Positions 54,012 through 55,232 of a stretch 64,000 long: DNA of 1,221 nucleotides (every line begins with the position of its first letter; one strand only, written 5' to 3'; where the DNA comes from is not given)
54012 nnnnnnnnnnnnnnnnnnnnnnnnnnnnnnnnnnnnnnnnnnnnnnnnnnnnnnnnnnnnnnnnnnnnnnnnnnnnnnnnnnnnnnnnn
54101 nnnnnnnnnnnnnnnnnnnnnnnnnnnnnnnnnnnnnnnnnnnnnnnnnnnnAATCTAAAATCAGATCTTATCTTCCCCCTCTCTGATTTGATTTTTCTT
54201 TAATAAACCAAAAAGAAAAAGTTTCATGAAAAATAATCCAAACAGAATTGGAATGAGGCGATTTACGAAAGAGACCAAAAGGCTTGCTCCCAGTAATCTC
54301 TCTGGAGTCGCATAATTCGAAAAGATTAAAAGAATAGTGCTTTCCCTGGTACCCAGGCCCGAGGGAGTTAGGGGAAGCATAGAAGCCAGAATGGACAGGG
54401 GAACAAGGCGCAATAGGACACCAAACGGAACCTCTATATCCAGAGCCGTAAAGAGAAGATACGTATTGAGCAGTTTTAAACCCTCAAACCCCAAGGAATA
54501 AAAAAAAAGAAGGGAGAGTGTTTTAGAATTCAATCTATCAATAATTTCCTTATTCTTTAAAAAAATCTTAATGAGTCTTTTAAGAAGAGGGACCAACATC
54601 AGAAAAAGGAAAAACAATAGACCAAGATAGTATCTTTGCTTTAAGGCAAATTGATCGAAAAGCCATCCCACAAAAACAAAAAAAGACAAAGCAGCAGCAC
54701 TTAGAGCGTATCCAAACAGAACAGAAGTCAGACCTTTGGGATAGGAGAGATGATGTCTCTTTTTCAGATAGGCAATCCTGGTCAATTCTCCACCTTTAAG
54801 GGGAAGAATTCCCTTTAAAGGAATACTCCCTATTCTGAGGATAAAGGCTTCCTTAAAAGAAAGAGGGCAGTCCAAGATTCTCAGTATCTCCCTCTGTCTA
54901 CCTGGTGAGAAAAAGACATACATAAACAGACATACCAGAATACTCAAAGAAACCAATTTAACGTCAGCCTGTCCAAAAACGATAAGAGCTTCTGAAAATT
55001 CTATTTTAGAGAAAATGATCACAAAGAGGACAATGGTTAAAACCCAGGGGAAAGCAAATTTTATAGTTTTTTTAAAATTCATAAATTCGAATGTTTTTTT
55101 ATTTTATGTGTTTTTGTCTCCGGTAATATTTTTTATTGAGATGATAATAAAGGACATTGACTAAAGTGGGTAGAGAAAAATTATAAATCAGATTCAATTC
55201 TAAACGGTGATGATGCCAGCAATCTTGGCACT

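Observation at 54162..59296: Candidate novel membrane-modification system: GT-C glycosyltransferase + B12-radical SAM + radical SAM/SPASM-like + flippase-like protein in one tight operon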

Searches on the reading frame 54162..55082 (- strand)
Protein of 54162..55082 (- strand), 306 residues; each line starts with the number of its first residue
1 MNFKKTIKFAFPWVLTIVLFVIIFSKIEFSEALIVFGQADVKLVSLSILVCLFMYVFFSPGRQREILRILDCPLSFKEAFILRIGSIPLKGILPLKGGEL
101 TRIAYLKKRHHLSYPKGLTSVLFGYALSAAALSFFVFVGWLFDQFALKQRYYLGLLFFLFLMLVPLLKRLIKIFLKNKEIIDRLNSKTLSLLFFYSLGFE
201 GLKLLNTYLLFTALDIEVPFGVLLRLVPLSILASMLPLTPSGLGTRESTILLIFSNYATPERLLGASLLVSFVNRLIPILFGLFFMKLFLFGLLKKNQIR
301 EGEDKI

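Call 4: search_protein_families(library=pfam, proteins=[window:54162-55082:-], max_evalue=0.01)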
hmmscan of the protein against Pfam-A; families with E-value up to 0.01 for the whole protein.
window:54162-55082:- (306 aa): 1 family
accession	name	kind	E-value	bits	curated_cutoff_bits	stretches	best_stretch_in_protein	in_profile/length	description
PF03706.18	LPG_synthase_TM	-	6.8e-32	111.6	33.4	1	14-282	6-302/302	Lysylphosphatidylglycerol synthase TM region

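Call 5: search_protein_families(library=ncbifam, proteins=[window:54162-55082:-], max_evalue=0.01)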
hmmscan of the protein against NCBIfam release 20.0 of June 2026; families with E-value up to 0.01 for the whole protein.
window:54162-55082:- (306 aa): 2 families
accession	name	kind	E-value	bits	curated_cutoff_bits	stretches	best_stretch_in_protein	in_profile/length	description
TIGR00374.1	TIGR00374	subfamily_domain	2e-22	80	43.2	2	187-290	210-314/323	flippase-like domain-containing protein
NF033480.1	bifunc_MprF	equivalog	3.8e-07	28.8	600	1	5-295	2-303/841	bifunctional lysylphosphatidylglycerol flippase/synthetase MprF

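Call 23: search_solved_structures(query=window:54162-55082:-, max_evalue=0.1)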
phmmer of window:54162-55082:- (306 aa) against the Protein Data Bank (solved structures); distinct sequences matched with E-value up to 0.1: 0.

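Call 78: search_protein_families(library=padloc, proteins=[window:54162-55082:-], max_evalue=0.001)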
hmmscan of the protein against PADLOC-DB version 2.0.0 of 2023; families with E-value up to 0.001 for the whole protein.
window:54162-55082:- (306 aa): 0 families
